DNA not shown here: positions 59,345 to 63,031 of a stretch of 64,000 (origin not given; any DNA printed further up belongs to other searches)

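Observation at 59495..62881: Giant fusion of a cysteine-desulfurase-like PLP region with a PAPS-reductase-like (CysH/DndC-type) domain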

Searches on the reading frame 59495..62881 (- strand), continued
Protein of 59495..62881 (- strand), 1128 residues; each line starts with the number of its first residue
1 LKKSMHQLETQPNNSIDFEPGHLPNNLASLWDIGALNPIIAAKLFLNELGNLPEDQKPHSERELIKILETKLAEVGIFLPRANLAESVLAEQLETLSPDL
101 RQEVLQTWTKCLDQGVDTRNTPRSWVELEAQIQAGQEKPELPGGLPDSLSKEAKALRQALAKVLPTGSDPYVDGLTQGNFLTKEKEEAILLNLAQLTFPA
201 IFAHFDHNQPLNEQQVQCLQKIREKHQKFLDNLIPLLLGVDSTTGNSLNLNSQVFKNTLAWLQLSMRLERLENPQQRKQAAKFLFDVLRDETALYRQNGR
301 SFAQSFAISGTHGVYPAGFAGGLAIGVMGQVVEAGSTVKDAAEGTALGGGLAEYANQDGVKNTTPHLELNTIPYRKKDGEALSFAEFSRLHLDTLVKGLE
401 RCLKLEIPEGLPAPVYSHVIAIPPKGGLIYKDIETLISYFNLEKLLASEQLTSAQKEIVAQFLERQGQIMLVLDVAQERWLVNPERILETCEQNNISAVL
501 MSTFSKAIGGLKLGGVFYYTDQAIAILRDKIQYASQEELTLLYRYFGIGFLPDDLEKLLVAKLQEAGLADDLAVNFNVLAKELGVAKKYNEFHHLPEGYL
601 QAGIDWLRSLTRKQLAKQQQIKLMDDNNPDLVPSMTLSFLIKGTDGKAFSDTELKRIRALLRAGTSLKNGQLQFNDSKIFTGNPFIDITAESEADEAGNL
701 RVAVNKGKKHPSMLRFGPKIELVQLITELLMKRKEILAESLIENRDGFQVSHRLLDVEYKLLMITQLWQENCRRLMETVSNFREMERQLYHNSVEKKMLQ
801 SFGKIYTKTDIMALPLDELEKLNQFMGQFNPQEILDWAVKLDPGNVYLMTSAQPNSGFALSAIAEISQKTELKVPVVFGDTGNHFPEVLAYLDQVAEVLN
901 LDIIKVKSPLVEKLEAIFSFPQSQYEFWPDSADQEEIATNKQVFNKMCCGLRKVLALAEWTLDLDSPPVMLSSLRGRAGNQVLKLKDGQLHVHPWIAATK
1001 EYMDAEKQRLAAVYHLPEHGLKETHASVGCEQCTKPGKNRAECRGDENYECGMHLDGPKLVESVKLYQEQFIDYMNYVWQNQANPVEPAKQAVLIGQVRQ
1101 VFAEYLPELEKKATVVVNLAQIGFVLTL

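Call 87: list_cluster_members(proteins=[P0002, P0003, P0004, P0005, P0006, P0007])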
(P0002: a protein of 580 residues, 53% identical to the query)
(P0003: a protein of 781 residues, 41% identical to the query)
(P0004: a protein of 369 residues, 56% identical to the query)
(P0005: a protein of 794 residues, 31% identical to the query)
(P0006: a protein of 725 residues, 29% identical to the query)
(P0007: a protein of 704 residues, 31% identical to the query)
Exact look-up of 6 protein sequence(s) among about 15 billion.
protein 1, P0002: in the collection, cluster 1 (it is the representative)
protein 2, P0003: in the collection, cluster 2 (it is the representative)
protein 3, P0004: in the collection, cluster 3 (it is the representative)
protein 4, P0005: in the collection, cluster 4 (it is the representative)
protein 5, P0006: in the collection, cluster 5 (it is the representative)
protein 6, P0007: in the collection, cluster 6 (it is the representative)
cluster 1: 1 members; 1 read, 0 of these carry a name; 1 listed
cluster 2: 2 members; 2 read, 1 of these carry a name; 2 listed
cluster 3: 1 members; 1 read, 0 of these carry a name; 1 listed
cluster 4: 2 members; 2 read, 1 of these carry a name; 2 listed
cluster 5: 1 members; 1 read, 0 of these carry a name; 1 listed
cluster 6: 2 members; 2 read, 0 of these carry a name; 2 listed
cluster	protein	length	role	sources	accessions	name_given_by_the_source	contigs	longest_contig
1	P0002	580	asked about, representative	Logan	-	-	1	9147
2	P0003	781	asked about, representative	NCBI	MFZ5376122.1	MAG: hypothetical protein ACOZAN_00435 [Patescibacteria group bacterium]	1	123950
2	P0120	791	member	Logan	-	-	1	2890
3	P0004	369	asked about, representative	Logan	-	-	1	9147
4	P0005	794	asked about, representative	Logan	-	-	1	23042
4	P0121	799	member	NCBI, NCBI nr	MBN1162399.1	hypothetical protein JXA34_01495 [Patescibacteria group bacterium] | hypothetical protein [Patescibacteria group bacterium]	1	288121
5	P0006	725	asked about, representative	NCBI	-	-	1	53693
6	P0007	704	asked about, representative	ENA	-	-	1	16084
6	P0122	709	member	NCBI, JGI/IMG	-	-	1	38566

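Call 97: search_protein_families(library=pfam, proteins=[P0065, P0010, P0021, P0062, P0088, P0104, P0106, P0009, P0067, P0004], max_evalue=0.001)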
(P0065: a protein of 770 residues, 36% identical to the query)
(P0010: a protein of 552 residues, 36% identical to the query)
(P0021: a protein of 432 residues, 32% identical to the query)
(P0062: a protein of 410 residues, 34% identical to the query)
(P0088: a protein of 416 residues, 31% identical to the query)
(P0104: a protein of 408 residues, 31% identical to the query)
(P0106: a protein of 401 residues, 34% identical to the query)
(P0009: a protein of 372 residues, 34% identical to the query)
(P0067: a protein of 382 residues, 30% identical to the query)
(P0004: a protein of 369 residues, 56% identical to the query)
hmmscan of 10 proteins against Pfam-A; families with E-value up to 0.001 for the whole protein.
P0065 (770 aa): 3 families
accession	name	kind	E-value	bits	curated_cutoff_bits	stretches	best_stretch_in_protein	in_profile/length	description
PF01077.27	NIR_SIR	-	5.6e-43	146.6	27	2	106-257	1-154/158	Nitrite and sulphite reductase 4Fe-4S domain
PF01507.26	PAPS_reduct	-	8.7e-30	104.5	22.5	1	558-725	4-175/175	Phosphoadenosine phosphosulfate reductase domain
PF03460.22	NIR_SIR_ferr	-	3.9e-28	97.4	24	2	32-97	2-68/69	Nitrite/Sulfite reductase ferredoxin-like half domain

P0010 (552 aa): 3 families
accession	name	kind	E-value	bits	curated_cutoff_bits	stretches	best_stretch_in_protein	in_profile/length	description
PF01507.26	PAPS_reduct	-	1.8e-30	106.7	22.5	1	349-517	3-175/175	Phosphoadenosine phosphosulfate reductase domain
PF01077.27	NIR_SIR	-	7.6e-28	97.4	27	2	150-297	2-152/158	Nitrite and sulphite reductase 4Fe-4S domain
PF03460.22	NIR_SIR_ferr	-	2e-07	31.1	24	1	77-141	1-67/69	Nitrite/Sulfite reductase ferredoxin-like half domain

P0021 (432 aa): 2 families
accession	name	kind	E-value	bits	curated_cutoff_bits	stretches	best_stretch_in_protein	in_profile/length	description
PF01507.26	PAPS_reduct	-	4.6e-36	124.9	22.5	1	229-397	2-175/175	Phosphoadenosine phosphosulfate reductase domain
PF06073.17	DUF934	-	2.5e-30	104.9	25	1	32-135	2-106/107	Bacterial protein of unknown function (DUF934)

P0062 (410 aa): 2 families
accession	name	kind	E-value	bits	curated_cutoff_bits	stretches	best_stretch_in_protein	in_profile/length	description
PF01507.26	PAPS_reduct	-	2.6e-38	132.2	22.5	1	187-354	3-175/175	Phosphoadenosine phosphosulfate reductase domain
PF06073.17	DUF934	-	3e-16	59.6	25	1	38-117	2-81/107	Bacterial protein of unknown function (DUF934)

P0088 (416 aa): 2 families
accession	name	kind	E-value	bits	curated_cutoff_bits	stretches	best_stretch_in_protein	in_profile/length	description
PF01507.26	PAPS_reduct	-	3.6e-39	135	22.5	1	204-371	2-173/175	Phosphoadenosine phosphosulfate reductase domain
PF06073.17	DUF934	-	2.1e-38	130.9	25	1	51-157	1-107/107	Bacterial protein of unknown function (DUF934)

P0104 (408 aa): 2 families
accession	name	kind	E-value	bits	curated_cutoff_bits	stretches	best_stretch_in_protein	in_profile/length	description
PF01507.26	PAPS_reduct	-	6.6e-41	140.7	22.5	1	204-371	3-175/175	Phosphoadenosine phosphosulfate reductase domain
PF06073.17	DUF934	-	1.3e-21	76.8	25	1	51-155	1-99/107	Bacterial protein of unknown function (DUF934)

P0106 (401 aa): 2 families
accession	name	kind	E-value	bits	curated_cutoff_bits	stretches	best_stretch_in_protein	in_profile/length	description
PF01507.26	PAPS_reduct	-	3.6e-35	122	22.5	1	206-373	2-174/175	Phosphoadenosine phosphosulfate reductase domain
PF06073.17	DUF934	-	4.4e-34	117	25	1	50-147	1-98/107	Bacterial protein of unknown function (DUF934)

P0009 (372 aa): 2 families
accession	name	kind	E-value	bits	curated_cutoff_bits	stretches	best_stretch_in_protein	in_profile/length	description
PF01507.26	PAPS_reduct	-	1.7e-40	139.3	22.5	1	168-336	2-175/175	Phosphoadenosine phosphosulfate reductase domain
PF06073.17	DUF934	-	9.4e-26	90.2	25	1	24-124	1-103/107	Bacterial protein of unknown function (DUF934)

P0067 (382 aa): 2 families
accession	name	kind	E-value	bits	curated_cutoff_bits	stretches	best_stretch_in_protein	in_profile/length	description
PF01507.26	PAPS_reduct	-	7.5e-36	124.2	22.5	1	180-347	2-174/175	Phosphoadenosine phosphosulfate reductase domain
PF06073.17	DUF934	-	1.9e-34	118.1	25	1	39-140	1-103/107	Bacterial protein of unknown function (DUF934)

P0004 (369 aa): 1 family
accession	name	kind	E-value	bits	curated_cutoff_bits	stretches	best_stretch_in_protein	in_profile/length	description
PF01507.26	PAPS_reduct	-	2.8e-07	31.2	22.5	1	112-243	22-143/175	Phosphoadenosine phosphosulfate reductase domain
